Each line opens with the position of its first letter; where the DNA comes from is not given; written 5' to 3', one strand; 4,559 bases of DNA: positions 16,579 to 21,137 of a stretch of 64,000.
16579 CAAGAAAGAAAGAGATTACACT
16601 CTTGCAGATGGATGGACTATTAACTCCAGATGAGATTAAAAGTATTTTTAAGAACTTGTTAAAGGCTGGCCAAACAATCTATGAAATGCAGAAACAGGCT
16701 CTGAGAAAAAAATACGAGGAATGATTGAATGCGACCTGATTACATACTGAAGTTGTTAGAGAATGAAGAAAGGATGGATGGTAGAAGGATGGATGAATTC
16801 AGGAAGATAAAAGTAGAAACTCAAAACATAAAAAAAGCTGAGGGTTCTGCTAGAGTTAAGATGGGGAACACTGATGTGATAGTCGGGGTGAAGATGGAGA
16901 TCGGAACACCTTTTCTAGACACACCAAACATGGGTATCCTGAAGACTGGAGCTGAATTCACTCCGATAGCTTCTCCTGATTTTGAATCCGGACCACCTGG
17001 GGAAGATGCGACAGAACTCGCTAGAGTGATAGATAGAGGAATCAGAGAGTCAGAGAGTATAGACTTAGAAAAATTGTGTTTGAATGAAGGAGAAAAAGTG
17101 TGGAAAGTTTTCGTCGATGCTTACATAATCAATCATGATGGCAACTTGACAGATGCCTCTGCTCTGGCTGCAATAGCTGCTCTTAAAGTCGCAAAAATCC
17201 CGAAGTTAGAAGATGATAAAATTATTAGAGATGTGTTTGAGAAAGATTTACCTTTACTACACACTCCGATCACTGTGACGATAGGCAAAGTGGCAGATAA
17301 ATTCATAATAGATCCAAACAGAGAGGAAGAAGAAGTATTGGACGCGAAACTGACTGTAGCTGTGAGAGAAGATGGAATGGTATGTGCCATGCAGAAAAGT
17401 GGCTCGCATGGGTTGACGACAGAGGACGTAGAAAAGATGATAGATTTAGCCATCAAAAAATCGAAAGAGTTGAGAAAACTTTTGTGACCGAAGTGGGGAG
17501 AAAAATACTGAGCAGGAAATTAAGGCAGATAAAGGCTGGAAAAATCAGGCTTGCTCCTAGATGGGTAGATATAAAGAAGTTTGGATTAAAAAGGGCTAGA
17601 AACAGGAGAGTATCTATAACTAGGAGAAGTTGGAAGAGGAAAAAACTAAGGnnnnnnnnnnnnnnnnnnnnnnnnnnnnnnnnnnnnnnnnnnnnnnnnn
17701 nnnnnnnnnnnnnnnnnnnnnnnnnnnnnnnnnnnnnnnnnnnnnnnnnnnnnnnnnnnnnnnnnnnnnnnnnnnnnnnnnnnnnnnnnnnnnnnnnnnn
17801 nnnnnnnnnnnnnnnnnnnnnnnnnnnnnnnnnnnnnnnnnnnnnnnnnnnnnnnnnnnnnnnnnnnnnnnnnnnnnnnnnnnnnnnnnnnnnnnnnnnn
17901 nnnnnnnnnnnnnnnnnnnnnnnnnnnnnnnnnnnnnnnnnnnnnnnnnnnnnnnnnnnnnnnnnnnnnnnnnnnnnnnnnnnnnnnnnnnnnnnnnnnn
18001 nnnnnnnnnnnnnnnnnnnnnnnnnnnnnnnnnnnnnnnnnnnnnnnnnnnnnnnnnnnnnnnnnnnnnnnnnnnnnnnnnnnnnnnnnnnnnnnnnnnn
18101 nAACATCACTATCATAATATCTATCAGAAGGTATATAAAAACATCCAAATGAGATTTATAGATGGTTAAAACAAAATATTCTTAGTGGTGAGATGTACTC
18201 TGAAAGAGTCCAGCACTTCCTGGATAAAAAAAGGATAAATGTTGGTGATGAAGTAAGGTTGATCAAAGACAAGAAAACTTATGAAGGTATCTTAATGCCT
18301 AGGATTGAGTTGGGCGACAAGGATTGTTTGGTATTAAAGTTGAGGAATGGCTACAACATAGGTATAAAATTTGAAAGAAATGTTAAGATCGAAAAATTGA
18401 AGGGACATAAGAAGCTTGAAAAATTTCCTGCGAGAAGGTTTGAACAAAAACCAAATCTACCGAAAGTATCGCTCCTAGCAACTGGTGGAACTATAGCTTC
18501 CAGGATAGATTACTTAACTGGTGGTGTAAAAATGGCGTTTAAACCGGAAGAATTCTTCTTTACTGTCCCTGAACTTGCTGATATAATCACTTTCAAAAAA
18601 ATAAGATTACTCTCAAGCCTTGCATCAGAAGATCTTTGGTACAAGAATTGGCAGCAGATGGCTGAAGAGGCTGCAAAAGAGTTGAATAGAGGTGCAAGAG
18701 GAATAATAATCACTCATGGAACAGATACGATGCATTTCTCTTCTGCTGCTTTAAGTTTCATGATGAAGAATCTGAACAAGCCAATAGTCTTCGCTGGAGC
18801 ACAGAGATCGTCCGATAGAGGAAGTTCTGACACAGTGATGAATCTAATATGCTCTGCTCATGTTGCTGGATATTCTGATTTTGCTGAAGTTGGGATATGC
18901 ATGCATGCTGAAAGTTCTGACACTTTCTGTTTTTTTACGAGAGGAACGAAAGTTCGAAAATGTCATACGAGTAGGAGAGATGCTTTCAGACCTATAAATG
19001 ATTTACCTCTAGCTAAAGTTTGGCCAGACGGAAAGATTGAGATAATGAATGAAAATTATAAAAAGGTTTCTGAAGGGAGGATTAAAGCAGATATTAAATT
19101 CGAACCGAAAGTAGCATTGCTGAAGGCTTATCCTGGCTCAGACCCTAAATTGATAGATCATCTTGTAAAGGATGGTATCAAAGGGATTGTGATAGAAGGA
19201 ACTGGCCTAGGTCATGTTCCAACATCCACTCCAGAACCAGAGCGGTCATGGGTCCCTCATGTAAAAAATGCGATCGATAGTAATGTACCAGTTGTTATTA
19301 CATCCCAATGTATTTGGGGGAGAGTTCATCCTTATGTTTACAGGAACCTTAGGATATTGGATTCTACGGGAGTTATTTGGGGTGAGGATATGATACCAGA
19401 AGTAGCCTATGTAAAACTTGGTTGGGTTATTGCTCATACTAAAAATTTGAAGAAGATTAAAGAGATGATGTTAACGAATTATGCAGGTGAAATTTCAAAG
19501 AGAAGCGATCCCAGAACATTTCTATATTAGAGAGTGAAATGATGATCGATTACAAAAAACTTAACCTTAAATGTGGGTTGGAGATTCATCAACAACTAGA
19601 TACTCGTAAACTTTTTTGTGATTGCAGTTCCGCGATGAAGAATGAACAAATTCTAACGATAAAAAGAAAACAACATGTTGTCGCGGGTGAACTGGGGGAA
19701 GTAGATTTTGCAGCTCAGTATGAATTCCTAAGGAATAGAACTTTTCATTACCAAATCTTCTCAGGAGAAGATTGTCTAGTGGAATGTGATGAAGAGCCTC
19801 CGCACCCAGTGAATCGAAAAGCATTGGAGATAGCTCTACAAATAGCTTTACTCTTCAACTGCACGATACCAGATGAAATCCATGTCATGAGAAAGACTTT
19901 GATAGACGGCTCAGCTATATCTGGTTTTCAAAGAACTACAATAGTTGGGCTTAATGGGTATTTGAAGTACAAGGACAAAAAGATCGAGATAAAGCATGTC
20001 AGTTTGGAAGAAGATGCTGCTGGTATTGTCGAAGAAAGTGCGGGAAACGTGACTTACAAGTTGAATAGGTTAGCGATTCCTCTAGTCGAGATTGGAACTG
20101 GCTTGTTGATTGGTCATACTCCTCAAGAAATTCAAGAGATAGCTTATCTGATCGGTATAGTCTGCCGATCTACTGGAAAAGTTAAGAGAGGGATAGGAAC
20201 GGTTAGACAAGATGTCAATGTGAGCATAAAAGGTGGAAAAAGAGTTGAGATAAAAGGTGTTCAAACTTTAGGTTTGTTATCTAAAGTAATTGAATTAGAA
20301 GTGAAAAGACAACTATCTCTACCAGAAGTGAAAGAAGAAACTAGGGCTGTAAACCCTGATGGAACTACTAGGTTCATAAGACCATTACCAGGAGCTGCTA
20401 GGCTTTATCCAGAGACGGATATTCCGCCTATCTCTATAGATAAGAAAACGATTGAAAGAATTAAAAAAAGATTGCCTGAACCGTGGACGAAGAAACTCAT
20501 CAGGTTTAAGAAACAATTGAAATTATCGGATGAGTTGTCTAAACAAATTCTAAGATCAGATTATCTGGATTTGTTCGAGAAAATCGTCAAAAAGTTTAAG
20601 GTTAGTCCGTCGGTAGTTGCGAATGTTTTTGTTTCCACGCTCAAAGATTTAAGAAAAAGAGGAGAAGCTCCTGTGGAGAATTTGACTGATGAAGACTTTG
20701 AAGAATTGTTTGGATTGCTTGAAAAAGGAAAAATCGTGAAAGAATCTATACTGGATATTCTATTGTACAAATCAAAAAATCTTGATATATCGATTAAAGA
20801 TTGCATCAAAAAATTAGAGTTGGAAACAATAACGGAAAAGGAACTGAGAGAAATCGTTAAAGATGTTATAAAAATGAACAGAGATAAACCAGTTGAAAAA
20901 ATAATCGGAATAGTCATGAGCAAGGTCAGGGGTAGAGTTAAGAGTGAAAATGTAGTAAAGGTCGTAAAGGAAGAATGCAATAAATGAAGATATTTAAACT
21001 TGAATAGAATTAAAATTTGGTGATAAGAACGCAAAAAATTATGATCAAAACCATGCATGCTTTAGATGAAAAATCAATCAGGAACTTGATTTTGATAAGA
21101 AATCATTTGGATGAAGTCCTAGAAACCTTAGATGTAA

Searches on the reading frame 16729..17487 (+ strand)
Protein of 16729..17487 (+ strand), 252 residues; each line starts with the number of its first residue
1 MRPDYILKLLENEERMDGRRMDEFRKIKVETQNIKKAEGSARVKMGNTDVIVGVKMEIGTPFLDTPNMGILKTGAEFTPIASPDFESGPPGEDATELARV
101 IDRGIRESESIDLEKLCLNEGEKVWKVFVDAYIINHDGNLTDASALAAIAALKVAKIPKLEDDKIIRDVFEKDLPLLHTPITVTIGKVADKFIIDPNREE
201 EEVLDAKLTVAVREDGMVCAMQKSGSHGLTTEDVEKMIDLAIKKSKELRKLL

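Call 58: search_protein_families(library=pfam, proteins=[window:16729-17487:+], max_evalue=0.001)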
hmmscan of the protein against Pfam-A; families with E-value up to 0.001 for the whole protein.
window:16729-17487:+ (252 aa): 2 families
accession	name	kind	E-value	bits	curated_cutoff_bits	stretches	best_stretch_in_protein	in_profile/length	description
PF01138.27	RNase_PH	-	1.4e-34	119.7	25.5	1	23-158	1-130/130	3' exoribonuclease family, domain 1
PF03725.20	RNase_PH_C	-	4.9e-20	71.7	20.8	1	178-243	1-66/67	3' exoribonuclease family, domain 2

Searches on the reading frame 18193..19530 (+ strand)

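Call 58: search_protein_families(library=pfam, proteins=[window:18193-19530:+], max_evalue=0.001)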
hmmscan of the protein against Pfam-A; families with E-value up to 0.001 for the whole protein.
window:18193-19530:+ (445 aa): 3 families
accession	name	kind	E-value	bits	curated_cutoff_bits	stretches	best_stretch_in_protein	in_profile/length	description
PF00710.25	Asparaginase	-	1.8e-51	174.9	22.5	1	91-287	1-190/193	Asparaginase, N-terminal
PF17763.6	Asparaginase_C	-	4.1e-32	111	34.6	1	306-426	1-114/114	Glutaminase/Asparaginase C-terminal domain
PF18195.6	GatD_N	-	2e-19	69.1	25.7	1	15-69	1-54/54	GatD N-terminal domain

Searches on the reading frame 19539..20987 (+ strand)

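Call 58: search_protein_families(library=pfam, proteins=[window:19539-20987:+], max_evalue=0.001)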
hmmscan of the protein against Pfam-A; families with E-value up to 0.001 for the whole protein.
window:19539-20987:+ (482 aa): 2 families
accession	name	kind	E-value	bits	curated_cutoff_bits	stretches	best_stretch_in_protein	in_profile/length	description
PF02934.20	GatB_N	-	1.3e-54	185.7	23.4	1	11-306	2-277/277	GatB/GatE catalytic domain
PF02637.23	GatB_Yqey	-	1.3e-15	58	27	1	344-479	1-147/148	GatB domain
